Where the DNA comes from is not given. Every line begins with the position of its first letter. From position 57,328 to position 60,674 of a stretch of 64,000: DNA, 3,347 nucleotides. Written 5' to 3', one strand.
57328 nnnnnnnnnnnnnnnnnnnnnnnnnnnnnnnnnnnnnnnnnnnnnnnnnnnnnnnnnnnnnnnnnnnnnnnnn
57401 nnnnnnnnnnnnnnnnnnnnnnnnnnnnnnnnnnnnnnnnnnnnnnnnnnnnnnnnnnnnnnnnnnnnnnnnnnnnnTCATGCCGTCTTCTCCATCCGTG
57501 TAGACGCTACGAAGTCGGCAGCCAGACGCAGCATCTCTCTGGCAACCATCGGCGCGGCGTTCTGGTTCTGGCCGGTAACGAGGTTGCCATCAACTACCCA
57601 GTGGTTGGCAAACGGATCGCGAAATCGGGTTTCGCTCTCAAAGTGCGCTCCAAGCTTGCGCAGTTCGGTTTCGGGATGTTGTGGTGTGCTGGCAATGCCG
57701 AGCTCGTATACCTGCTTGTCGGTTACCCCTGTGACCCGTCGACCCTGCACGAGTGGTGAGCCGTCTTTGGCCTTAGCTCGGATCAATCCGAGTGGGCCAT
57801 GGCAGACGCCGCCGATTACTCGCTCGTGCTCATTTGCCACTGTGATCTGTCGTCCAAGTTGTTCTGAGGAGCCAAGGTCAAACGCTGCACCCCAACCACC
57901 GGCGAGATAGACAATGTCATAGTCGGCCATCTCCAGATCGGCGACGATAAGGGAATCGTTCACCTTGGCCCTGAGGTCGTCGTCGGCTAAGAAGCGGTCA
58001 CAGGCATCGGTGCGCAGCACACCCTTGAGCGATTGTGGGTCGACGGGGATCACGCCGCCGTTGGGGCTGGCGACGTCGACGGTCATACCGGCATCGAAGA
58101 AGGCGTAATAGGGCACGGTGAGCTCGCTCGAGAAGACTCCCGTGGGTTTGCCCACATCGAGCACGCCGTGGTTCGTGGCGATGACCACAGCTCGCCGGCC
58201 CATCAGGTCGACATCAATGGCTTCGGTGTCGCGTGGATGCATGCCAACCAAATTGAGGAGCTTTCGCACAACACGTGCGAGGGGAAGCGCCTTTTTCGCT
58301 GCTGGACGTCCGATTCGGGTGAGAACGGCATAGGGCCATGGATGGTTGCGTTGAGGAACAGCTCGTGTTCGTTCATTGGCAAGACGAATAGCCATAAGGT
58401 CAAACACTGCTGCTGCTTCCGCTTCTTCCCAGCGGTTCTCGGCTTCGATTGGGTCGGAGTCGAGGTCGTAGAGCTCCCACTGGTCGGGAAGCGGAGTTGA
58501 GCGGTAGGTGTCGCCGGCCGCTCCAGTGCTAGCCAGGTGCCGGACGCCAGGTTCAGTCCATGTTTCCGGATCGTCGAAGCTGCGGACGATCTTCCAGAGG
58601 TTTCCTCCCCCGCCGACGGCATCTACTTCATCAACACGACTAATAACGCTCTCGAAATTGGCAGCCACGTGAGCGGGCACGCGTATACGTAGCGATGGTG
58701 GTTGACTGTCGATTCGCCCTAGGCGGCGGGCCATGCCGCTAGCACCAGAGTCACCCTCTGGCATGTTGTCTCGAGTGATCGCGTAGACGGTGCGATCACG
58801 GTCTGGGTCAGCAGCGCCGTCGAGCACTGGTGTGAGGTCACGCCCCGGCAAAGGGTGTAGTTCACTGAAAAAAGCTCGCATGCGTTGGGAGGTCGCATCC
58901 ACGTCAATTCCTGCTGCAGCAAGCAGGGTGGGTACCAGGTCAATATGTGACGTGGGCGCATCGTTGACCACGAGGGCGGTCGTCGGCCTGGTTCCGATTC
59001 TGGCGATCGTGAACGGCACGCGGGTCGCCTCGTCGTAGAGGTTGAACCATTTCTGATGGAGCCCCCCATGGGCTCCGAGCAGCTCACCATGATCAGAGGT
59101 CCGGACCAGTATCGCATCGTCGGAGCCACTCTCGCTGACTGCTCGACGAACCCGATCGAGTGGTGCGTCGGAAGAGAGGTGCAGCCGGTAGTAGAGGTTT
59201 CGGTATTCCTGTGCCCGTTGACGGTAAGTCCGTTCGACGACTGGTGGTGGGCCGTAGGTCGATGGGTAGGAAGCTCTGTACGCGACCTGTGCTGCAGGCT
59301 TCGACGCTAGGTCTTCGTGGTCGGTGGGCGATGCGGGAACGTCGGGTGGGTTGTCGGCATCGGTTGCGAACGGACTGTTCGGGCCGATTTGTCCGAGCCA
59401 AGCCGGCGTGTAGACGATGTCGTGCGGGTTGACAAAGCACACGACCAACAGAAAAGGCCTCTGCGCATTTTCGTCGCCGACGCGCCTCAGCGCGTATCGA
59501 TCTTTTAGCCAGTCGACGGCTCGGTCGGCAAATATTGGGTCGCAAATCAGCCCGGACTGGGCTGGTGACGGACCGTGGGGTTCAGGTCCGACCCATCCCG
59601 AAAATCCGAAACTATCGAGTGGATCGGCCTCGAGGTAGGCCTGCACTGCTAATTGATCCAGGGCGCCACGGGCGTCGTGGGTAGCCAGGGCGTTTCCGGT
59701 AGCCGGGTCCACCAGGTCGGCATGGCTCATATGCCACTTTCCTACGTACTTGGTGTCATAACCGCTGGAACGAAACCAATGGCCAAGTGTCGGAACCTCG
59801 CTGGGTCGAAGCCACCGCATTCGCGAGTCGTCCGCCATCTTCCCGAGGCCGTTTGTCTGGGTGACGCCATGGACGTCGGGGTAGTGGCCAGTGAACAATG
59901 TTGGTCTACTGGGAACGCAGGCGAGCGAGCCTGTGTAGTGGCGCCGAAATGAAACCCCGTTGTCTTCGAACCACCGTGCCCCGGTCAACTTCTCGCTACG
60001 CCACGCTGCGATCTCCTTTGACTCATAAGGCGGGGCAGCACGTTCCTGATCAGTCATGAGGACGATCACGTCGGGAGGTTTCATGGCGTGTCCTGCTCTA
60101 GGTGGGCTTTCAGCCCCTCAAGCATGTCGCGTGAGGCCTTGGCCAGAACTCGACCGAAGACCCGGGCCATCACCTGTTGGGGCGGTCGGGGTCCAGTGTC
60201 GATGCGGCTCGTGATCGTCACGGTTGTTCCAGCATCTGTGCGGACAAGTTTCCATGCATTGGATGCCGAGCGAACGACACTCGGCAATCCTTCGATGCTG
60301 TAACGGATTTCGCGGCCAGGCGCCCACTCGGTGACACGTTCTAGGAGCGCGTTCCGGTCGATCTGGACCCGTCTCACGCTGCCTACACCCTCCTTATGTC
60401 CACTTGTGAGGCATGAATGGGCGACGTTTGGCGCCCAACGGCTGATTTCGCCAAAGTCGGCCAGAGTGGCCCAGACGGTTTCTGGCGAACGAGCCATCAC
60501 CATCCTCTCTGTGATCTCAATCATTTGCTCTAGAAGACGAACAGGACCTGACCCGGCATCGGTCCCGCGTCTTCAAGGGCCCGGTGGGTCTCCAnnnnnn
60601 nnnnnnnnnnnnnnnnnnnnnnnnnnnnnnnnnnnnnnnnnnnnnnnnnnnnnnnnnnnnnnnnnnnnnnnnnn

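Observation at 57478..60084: Sulfatase fused in-frame to a DJ-1/PfpI (Hsp31-like) domain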

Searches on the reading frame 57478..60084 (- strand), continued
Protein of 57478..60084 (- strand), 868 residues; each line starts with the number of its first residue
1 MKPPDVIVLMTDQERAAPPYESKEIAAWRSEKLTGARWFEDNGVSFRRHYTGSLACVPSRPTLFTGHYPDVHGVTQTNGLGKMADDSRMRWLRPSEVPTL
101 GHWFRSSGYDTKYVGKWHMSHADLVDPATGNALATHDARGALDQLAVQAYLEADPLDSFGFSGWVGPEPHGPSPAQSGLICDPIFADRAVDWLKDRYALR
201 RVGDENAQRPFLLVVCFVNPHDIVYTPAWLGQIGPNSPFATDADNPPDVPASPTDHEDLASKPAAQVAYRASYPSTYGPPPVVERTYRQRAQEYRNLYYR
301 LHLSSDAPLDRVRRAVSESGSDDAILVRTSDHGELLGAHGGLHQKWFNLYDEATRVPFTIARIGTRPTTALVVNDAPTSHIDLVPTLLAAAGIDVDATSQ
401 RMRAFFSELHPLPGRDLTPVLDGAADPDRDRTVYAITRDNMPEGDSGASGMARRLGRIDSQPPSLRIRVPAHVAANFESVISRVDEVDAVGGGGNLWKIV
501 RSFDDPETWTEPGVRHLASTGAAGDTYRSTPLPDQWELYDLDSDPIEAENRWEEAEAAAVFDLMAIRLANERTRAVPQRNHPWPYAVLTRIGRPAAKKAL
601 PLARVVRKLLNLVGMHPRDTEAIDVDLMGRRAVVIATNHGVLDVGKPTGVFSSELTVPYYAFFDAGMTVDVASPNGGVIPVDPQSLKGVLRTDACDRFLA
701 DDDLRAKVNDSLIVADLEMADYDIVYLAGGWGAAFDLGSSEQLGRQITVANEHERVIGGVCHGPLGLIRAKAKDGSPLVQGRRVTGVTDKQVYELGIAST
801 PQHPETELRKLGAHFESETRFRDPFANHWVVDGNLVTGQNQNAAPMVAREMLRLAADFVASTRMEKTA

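Call 61: list_cluster_members(proteins=[P0001, P0083])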
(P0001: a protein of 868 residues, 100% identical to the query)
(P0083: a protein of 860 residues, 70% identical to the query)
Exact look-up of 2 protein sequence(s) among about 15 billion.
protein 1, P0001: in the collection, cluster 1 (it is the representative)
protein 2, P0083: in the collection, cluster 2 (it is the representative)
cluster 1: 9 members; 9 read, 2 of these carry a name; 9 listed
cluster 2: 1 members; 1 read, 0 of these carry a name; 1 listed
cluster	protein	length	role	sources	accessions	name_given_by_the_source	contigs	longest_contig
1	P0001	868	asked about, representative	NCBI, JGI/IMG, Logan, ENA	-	-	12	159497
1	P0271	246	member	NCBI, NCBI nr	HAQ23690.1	MAG TPA: hydrolase, partial [Acidimicrobiaceae bacterium] | hydrolase [Acidimicrobiaceae bacterium]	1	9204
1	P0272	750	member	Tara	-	strand:+ start:217 stop:2469 length:2253 start_codon:yes stop_codon:yes gene_type:complete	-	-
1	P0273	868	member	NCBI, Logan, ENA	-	-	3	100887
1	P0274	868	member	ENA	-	-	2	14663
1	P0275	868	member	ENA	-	-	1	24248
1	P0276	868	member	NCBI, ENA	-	-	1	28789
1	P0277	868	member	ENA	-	-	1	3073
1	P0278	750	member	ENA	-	-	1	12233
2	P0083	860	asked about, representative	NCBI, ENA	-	-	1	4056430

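Call 67: search_protein_families(library=pfam, proteins=[L163:587-1345:-, L163:1782-4058:+, L163:9055-10182:+, L163:10173-10922:+, L163:11007-11468:+, L128:399-1445:-, L128:1564-2211:+, L128:2265-2954:-, L128:9999-11075:+, L128:11126-12448:+], max_evalue=0.01)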
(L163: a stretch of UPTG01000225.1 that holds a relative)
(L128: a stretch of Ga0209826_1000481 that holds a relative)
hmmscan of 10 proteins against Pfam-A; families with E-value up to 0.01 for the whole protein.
L163:587-1345:- (252 aa): 1 family
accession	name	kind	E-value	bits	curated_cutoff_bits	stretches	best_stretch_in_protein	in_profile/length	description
PF02627.25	CMD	-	8.7e-07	29.3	23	1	50-119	2-71/84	Carboxymuconolactone decarboxylase family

L163:1782-4058:+ (758 aa): 3 families
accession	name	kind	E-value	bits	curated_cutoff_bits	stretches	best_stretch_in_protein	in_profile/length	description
PF01515.24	PTA_PTB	-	6.9e-74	249.5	24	1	429-750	1-319/319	Phosphate acetyl/butaryl transferase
PF00390.24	malic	-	2.2e-23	83.5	23.1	1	20-152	2-182/182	Malic enzyme, N-terminal domain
PF03949.21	Malic_M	-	3.7e-22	79.3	23.5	1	166-361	3-231/258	Malic enzyme, NAD binding domain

L163:9055-10182:+ (375 aa): 3 families
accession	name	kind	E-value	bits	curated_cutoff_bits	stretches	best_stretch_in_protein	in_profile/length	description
PF13417.12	GST_N_3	-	2.7e-07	31.2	22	1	7-80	1-73/75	Glutathione S-transferase, N-terminal domain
PF13409.12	GST_N_2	-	1.4e-05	26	25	1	13-76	2-69/70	Glutathione S-transferase, N-terminal domain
PF00043.30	GST_C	-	0.00012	22.6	20.7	1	169-232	31-91/93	Glutathione S-transferase, C-terminal domain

L163:10173-10922:+ (249 aa): 0 families

L163:11007-11468:+ (153 aa): 0 families

L128:399-1445:- (348 aa): 3 families
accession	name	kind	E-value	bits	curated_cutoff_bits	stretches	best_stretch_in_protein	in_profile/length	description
PF13410.11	GST_C_2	-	1.3e-07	32.1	24.9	1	176-237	8-67/69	Glutathione S-transferase, C-terminal domain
PF13417.12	GST_N_3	-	9.4e-07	29.5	22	1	9-88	1-74/75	Glutathione S-transferase, N-terminal domain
PF17171.9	GST_C_6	-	0.001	19.2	28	1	182-228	4-50/64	Glutathione S-transferase, C-terminal domain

L128:1564-2211:+ (215 aa): 0 families

L128:2265-2954:- (229 aa): 0 families

L128:9999-11075:+ (358 aa): 3 families
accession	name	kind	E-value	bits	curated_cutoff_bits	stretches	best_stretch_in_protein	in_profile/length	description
PF12706.13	Lactamase_B_2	-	4.1e-15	56.4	27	1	82-309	3-200/200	Beta-lactamase superfamily domain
PF00753.33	Lactamase_B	-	5.1e-13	49.8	22.7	1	69-245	5-161/196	Metallo-beta-lactamase superfamily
PF23023.1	Anti-Pycsar_Apyc1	-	0.00099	19.1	50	1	82-125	32-75/250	Anti-Pycsar protein Apyc1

L128:11126-12448:+ (440 aa): 1 family
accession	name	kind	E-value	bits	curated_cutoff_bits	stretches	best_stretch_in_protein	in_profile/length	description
PF01323.26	DSBA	-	5.5e-17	62.6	25.6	1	245-436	1-191/191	DSBA-like thioredoxin domain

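Call 78: find_homologous_proteins(query=P0211, max_evalue=1e-10)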
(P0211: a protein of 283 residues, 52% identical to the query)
Query P0211 (283 aa): 5893 proteins with E <= 1e-10 among 7747 candidates; the best 120 are listed.
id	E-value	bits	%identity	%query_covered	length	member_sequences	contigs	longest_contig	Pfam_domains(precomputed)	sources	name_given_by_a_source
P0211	2.6e-182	622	100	100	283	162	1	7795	PF01965.31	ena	-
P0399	6.0e-172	588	93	100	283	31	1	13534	PF01965.31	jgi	jgi:putative intracellular protease/amidase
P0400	7.9e-172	588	93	100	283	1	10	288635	PF01965.31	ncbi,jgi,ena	-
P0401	9.8e-172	587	94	100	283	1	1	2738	PF01965.31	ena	-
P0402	1.6e-171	587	93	100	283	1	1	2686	PF01965.31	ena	-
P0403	2.4e-171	586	93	100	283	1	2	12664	PF01965.31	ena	-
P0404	2.6e-171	586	93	100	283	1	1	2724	-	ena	-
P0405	3.1e-171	586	93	100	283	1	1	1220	PF01965.31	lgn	-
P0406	3.6e-171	586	93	100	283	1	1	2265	PF01965.31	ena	-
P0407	8.4e-136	470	75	100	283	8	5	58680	PF01965.31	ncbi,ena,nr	ncbi:MAG: type 1 glutamine amidotransferase domain-containing protein [Porticoccaceae bacterium]|nr:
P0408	2.0e-130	452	71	100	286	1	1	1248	PF17124.12,PF01965.31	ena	-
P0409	1.3e-129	449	70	100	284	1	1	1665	PF17124.12,PF01965.31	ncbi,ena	-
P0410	2.2e-129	448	71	100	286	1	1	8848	PF17124.12,PF01965.31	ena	-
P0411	3.7e-128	444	71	100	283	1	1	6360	PF17124.12,PF01965.31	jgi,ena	-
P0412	3.7e-128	444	71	100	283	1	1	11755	PF17124.12,PF01965.31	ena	-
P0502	6.9e-118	411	66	100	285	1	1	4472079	PF17124.12,PF01965.31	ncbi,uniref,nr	ncbi:type 1 glutamine amidotransferase domain-containing protein [Oceanicoccus sagamiensis]|uniref:T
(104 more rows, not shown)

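Call 79: find_encoding_contigs(protein=P0502, flank=10000, max_places=1)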
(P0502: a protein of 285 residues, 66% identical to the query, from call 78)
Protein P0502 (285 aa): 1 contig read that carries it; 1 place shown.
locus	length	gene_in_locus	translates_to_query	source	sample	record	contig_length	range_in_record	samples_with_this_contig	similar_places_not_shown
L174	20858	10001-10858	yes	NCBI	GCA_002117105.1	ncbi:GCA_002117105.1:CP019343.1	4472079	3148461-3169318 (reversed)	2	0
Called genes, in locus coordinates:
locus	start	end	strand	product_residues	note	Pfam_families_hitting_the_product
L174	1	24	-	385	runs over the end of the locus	PF03435:Sacchrp_dh_NADP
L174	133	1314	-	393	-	PF00108:Thiolase_N, PF02803:Thiolase_C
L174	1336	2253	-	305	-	PF00106:adh_short, PF08659:KR, PF13561:adh_short_C2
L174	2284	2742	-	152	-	PF01575:MaoC_dehydratas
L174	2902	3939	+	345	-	PF13417:GST_N_3, PF13409:GST_N_2 (weak)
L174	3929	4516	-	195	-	-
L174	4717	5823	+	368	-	PF11017:DUF2855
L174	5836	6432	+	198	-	-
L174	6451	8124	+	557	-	PF00884:Sulfatase, PF01663:Phosphodiest (weak), PF16347:SGSH_C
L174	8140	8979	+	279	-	PF13622:4HBT_3, PF02551:Acyl_CoA_thio, PF20789:4HBT_3C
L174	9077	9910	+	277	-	-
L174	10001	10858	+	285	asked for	PF01965:DJ-1_PfpI, PF17124:ThiJ_like (weak)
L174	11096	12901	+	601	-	PF00884:Sulfatase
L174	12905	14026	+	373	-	PF13409:GST_N_2 (weak), PF13417:GST_N_3, PF17172:GST_N_4 (weak)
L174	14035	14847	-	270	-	PF00106:adh_short, PF08659:KR, PF13561:adh_short_C2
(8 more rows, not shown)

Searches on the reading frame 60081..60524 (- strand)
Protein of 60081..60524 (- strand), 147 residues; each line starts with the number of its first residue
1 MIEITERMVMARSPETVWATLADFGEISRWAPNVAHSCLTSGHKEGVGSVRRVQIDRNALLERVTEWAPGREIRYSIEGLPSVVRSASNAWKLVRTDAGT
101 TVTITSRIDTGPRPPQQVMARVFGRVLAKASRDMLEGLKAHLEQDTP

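Call 5: search_protein_families(library=pfam, proteins=[window:60081-60524:-], max_evalue=0.01)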
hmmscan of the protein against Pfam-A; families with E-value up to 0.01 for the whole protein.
window:60081-60524:- (147 aa): 3 families
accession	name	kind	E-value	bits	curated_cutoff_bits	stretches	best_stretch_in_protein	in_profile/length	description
PF10604.15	Polyketide_cyc2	-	2.5e-23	83.4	27.4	1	1-143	1-142/142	Polyketide cyclase / dehydrase and lipid transport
PF03364.25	Polyketide_cyc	-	4.2e-08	33.9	23.4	1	11-134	2-125/126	Polyketide cyclase / dehydrase and lipid transport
PF08327.17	AHSA1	-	0.00015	22.4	22.1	1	13-141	3-123/125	Activator of Hsp90 ATPase homolog 1-like protein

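Call 6: search_protein_families(library=ncbifam, proteins=[window:60081-60524:-], max_evalue=0.01)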
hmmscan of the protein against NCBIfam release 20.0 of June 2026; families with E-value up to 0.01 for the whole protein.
window:60081-60524:- (147 aa): 1 family
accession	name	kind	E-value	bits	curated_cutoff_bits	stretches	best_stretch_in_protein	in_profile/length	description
NF047960.1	TA_Rv0910_toxin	equivalog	0.0014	18.6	100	1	1-136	1-136/141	type II toxin-antitoxin system Rv0910 family toxin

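Call 51: search_protein_families(library=ncbifam, proteins=[window:60081-60524:-], max_evalue=0.01)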
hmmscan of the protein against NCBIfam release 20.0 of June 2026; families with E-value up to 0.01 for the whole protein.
window:60081-60524:- (147 aa): 1 family
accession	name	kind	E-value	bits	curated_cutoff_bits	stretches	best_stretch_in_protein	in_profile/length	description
NF047960.1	TA_Rv0910_toxin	equivalog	0.0014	18.6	100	1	1-136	1-136/141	type II toxin-antitoxin system Rv0910 family toxin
